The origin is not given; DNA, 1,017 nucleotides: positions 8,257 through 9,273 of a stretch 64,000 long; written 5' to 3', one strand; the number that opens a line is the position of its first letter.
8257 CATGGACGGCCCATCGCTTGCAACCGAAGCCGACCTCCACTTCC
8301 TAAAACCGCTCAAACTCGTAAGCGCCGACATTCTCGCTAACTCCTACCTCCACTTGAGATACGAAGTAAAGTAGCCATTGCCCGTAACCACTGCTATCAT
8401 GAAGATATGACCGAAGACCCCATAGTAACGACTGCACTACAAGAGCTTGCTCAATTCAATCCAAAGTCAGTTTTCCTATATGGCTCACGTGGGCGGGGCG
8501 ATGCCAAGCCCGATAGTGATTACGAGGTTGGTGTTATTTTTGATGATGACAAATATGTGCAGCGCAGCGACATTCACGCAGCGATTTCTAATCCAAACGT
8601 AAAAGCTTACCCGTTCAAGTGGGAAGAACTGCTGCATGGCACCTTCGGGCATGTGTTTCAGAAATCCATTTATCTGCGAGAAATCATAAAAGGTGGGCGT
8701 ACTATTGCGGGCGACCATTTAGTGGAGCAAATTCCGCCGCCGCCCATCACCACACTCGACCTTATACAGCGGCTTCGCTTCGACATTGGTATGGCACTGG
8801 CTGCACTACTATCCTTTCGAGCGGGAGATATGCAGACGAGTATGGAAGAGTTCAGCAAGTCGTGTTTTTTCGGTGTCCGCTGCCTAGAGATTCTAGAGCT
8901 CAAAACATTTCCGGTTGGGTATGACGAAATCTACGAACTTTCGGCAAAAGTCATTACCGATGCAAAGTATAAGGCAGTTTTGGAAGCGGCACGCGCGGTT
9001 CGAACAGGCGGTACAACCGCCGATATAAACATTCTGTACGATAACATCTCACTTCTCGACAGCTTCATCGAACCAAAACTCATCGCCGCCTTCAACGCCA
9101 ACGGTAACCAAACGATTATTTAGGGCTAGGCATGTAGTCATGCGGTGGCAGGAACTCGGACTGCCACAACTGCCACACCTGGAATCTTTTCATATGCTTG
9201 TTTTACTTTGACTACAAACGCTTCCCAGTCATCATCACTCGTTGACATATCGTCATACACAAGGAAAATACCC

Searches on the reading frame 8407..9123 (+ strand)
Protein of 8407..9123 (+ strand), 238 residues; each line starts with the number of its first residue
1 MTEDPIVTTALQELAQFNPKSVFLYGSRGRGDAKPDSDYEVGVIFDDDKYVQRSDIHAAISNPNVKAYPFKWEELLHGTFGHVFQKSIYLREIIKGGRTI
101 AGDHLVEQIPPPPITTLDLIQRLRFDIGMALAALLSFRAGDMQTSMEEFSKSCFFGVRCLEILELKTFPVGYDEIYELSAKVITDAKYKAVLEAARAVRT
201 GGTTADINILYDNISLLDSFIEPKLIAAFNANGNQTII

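Call 22: search_protein_families(library=pfam, proteins=[window:8407-9123:+], max_evalue=0.001)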
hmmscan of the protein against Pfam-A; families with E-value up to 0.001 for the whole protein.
window:8407-9123:+ (238 aa): 2 families
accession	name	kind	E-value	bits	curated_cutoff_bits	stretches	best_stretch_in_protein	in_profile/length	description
PF01909.29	NTP_transf_2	-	9.3e-07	29.6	21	1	11-55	8-53/93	Nucleotidyltransferase domain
PF18765.7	Polbeta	-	1.4e-06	28.8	26.9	1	17-62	11-57/93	Polymerase beta, Nucleotidyltransferase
